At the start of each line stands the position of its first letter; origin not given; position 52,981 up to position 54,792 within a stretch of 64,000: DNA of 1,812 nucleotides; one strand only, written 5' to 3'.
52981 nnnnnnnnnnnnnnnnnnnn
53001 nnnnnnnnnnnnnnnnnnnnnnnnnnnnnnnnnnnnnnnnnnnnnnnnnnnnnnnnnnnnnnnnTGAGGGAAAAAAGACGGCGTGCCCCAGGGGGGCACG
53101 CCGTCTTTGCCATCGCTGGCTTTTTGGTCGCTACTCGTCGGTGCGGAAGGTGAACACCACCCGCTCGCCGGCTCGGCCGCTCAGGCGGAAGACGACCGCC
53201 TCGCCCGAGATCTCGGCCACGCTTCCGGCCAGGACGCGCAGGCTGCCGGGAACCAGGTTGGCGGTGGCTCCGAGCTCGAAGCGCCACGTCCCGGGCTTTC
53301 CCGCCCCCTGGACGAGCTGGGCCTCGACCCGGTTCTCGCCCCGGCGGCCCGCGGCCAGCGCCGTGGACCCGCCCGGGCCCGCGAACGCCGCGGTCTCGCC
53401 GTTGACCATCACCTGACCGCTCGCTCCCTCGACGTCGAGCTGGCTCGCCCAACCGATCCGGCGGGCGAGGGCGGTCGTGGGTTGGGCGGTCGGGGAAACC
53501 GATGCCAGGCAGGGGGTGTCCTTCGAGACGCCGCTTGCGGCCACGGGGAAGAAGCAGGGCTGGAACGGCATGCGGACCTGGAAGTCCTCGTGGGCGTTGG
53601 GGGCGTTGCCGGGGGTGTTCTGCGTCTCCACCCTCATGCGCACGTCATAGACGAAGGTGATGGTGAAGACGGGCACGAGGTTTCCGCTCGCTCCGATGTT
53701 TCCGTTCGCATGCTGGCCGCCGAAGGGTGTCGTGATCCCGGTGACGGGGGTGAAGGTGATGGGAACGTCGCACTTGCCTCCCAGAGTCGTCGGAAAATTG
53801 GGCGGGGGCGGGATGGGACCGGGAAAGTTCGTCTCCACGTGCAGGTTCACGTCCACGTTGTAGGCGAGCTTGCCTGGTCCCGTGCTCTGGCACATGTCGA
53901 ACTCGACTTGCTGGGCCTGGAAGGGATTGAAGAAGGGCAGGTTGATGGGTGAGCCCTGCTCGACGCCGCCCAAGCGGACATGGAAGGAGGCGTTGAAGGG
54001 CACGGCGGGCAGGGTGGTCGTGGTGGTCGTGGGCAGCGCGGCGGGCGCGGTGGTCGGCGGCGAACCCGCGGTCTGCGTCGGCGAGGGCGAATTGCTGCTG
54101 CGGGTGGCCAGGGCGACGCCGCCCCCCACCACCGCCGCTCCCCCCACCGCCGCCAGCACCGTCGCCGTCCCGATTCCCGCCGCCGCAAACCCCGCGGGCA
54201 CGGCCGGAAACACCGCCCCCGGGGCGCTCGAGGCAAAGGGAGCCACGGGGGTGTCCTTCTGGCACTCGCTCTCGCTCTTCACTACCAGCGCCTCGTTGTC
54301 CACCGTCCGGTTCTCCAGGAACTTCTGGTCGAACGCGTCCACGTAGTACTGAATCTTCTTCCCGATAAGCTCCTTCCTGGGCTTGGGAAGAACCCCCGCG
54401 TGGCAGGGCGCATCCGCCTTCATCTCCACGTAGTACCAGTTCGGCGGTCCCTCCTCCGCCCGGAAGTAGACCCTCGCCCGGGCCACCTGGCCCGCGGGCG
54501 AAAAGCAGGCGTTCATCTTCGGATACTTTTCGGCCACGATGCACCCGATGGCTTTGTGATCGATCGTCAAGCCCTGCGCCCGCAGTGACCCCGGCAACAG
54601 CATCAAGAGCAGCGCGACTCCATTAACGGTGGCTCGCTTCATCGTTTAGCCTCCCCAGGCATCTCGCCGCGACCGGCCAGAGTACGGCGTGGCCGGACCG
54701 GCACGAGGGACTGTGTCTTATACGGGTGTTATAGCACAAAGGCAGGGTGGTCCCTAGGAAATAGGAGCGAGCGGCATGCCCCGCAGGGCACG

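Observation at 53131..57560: Tandem array of three paralogous secreted proteins of an unrecognised family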

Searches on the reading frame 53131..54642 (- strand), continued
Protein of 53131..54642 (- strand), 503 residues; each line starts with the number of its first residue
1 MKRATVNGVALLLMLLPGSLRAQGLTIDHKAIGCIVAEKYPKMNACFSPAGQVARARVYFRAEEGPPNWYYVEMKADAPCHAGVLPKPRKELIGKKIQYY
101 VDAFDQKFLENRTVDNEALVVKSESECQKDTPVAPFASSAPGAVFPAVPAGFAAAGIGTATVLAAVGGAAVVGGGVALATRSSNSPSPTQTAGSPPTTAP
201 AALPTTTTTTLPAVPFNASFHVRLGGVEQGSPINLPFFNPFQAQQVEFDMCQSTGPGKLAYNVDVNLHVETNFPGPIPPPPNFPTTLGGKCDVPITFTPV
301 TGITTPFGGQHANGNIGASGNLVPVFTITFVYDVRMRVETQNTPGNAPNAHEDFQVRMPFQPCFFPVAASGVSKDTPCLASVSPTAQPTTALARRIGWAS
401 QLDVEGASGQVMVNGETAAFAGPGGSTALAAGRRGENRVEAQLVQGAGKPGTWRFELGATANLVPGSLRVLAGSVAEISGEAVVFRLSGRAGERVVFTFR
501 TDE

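Call 91: find_encoding_contigs(protein=P0060, flank=6000, max_places=1)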
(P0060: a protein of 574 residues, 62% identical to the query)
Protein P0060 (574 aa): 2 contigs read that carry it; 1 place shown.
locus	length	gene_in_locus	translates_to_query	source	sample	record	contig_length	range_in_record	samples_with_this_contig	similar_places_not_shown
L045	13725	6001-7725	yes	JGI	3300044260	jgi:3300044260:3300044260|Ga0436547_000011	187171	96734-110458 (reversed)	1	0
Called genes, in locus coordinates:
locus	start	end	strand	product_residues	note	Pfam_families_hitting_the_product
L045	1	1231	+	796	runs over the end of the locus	PF00270:DEAD, PF04851:ResIII (weak), PF00271:Helicase_C, PF22982:WHD_HRQ1, PF09369:MZB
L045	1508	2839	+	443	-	PF13482:RNase_H_2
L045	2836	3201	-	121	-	PF00072:Response_reg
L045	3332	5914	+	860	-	PF10131:PTPS_related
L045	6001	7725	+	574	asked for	-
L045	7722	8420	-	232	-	PF00215:OMPdecase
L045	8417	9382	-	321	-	PF01180:DHO_dh, PF01207:Dus (faint)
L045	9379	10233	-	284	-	PF00970:FAD_binding_6 (weak), PF00175:NAD_binding_1, PF10418:DHODB_Fe-S_bind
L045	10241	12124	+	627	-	PF01663:Phosphodiest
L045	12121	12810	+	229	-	PF00702:Hydrolase, PF12710:HAD, PF13419:HAD_2, PF13242:Hydrolase_like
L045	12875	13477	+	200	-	PF00156:Pribosyltran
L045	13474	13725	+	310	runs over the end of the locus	PF02729:OTCace_N, PF00185:OTCace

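Call 92: find_encoding_contigs(protein=P0062, flank=6000, max_places=1)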
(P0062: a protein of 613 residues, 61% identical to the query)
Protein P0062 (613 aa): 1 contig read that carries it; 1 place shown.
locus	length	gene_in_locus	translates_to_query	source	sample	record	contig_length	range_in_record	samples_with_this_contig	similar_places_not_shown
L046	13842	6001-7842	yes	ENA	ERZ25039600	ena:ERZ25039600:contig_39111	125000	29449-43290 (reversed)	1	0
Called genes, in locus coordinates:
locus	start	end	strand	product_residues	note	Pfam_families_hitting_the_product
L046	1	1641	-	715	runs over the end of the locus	-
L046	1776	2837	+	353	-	PF13462:Thioredoxin_4, PF01323:DSBA, PF13098:Thioredoxin_2 (weak)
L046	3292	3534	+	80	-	-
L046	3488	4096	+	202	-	-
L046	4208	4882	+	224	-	PF17810:Arg_decarb_HB (weak), PF17944:Arg_decarbox_C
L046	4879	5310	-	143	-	PF20791:Acyl-ACP_TE_C (weak), PF13279:4HBT_2, PF03061:4HBT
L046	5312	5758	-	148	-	PF00293:NUDIX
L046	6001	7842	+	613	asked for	PF18911:PKD_4 (weak)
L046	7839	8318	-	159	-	-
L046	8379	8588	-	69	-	-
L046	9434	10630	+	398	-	PF22025:ThiI_fer, PF02926:THUMP, PF02568:ThiI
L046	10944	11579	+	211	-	PF13369:Transglut_core2, PF13371:TPR_9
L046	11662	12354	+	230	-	PF01791:DeoC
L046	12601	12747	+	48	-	-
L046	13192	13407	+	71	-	-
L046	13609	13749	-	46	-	-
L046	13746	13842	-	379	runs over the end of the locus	PF00155:Aminotran_1_2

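Call 93: find_encoding_contigs(protein=P0077, flank=6000, max_places=1)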
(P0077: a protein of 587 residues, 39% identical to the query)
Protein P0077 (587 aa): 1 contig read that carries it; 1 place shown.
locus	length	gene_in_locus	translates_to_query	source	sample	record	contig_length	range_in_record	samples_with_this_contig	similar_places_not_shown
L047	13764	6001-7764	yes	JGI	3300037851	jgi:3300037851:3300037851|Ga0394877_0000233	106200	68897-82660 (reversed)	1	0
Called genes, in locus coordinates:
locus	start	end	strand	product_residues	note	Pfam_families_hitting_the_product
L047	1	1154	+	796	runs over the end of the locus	PF00270:DEAD, PF04851:ResIII, PF00271:Helicase_C, PF22982:WHD_HRQ1, PF09369:MZB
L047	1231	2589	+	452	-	PF13482:RNase_H_2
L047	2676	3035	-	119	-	PF00072:Response_reg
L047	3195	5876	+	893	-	PF10131:PTPS_related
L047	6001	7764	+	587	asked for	-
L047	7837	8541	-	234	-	PF00215:OMPdecase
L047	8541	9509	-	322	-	PF01180:DHO_dh, PF01207:Dus (weak)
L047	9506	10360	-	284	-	PF00970:FAD_binding_6 (weak), PF00175:NAD_binding_1, PF10418:DHODB_Fe-S_bind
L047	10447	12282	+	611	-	PF01663:Phosphodiest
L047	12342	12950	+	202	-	PF00156:Pribosyltran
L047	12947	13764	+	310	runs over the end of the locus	PF02729:OTCace_N, PF00185:OTCace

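Call 94: find_encoding_contigs(protein=P0085, flank=6000, max_places=1)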
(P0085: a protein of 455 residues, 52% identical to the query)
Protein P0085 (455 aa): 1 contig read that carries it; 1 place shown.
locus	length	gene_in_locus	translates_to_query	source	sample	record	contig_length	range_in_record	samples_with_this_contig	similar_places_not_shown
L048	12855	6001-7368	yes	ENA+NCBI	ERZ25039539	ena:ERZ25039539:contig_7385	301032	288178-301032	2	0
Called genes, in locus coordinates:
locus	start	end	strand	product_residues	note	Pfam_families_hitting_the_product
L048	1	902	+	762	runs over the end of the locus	PF00270:DEAD, PF04851:ResIII (weak), PF00271:Helicase_C, PF22982:WHD_HRQ1, PF09369:MZB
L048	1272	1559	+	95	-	PF05163:DinB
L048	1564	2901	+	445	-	PF13482:RNase_H_2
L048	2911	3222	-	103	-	PF00072:Response_reg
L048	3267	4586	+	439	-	-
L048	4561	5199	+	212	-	PF10131:PTPS_related (weak)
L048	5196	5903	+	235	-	PF13432:TPR_16 (faint)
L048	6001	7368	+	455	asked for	-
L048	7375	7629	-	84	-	PF05768:Glrx-like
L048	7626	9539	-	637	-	PF00034:Cytochrom_C (weak), PF13442:Cytochrome_CBB3 (weak), PF03239:FTR1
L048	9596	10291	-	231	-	PF00215:OMPdecase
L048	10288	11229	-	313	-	PF01180:DHO_dh, PF01207:Dus (faint), PF03060:NMO (weak)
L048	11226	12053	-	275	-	PF00175:NAD_binding_1, PF10418:DHODB_Fe-S_bind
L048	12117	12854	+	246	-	?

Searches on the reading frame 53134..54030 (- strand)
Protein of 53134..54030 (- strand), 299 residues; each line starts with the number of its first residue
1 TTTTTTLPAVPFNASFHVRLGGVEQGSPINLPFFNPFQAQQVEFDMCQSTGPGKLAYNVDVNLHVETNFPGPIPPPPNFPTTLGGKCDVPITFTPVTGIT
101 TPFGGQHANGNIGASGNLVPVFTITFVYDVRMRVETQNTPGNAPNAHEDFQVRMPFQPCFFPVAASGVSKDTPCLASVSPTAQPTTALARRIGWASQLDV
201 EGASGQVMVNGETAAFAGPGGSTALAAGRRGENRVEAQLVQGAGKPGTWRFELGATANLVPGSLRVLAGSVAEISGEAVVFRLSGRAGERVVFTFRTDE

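Call 28: predict_structure(alignment_id=A3)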
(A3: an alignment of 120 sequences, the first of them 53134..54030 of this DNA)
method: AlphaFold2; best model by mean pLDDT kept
length: 299 residues; sequences in the alignment: 120
mean_pLDDT: 83.5   pTM: 0.61
mean pLDDT of the five models: 83.5, 83.1, 81.9, 81.6, 81.1
residues with pLDDT >= 90: 165; 70-90: 77; 50-70: 34; < 50: 23
segments of 3 or more residues with pLDDT < 50: 105-111, 175-187
pLDDT, mean of each block of 10 residues (from residue 1): 82 95 89 70 96 95 87 79 93 81 55 50 86 92 87 83 54 48 46 95 94 84 90 97 97 95 97 97 98 94
secondary structure, 60 per line:
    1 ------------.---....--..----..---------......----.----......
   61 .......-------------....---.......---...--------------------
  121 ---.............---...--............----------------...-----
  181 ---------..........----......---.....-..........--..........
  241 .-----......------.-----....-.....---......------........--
elements in order: E17-20 E40-45 E55-67 E81-84 E88-94 E98-100 E124-136 E145-156 E190-199 E204-209 E213-217 E219-228 E231-241 E247-252 E265-268 E270-274 E278-283 E290-297

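Call 86: fold_search(model_id=the predicted structure, library=pdb)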
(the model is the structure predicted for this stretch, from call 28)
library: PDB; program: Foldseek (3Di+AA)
matches with E <= 10: 682; with E <= 0.001: 0
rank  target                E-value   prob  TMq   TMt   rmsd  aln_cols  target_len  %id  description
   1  6e57_C                1.1e-02  0.21  0.14  0.12  19.7       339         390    8  Bacteroides ovatus mixed-linkage glucan utilization locus (MLGUL) SGBP-B in complex with mixed-linkage heptasaccharide (released 2019-05-29)
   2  3sqb_A                1.8e-02  0.51  0.20  0.29  13.5       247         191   11  Structure of the major type 1 pilus subunit FimA bound to the FimC chaperone (released 2012-05-30)
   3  6e57_B                1.8e-02  0.15  0.13  0.10  19.4       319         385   10  Bacteroides ovatus mixed-linkage glucan utilization locus (MLGUL) SGBP-B in complex with mixed-linkage heptasaccharide (released 2019-05-29)
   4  6rpt_A                1.9e-02  0.77  0.17  0.35  11.4       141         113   11  Structure of tick complement inhibitor CirpT1 complexed with macroglobubulin domain 4 of human complement C5 (released 2020-01-08)
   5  3sqb_C                2.1e-02  0.66  0.21  0.29  14.5       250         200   12  Structure of the major type 1 pilus subunit FimA bound to the FimC chaperone (released 2012-05-30)
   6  6rpt_C                2.3e-02  0.72  0.16  0.34  11.4       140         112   11  Structure of tick complement inhibitor CirpT1 complexed with macroglobubulin domain 4 of human complement C5 (released 2020-01-08)
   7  6e57_D                2.8e-02  0.21  0.18  0.14  19.5       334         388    9  Bacteroides ovatus mixed-linkage glucan utilization locus (MLGUL) SGBP-B in complex with mixed-linkage heptasaccharide (released 2019-05-29)
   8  6e57_A                3.3e-02  0.14  0.14  0.11  19.8       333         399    9  Bacteroides ovatus mixed-linkage glucan utilization locus (MLGUL) SGBP-B in complex with mixed-linkage heptasaccharide (released 2019-05-29)
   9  3dsn_A                4.3e-02  0.44  0.20  0.28  13.9       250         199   10  Crystal structure of the complex of the Caf1M chaperone with the mini-fiber of two Caf1 subunits (Caf1:Caf1), carrying (released 2009-07-14)
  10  6xay_A                4.6e-02  0.13  0.15  0.16  23.6       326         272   12  Structure of a fragment of human fibronectin containing the 10th, 11th and 12th type III domains (released 2021-06-09)
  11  3dos_D                4.8e-02  0.44  0.20  0.29  14.4       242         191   10  Crystal structure of the complex of the Caf1M chaperone with the mini-fiber of two Caf1 subunits (Caf1:Caf1), carrying (released 2009-07-14)
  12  9ijj_4G               6.0e-02  0.13  0.20  0.02  28.5       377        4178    8  In situ structure of the central apparatus in mouse sperm axoneme. (released 2025-06-04)
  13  4ziq                  6.6e-02  0.14  0.19  0.06  19.3       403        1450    8  Crystal structure of trypsin activated alpha-2-macroglobulin from Escherichia coli. (released 2015-06-10)
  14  3prx_A                6.6e-02  0.14  0.18  0.05  19.5       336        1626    6  Structure of Complement C5 in Complex with CVF and SSL7 (released 2011-01-19)
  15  9ayr_B                7.4e-02  0.08  0.16  0.13  21.0       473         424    8  Structure of a Ric1-Rgp1-Rab6 activation intermediate (released 2024-12-11)
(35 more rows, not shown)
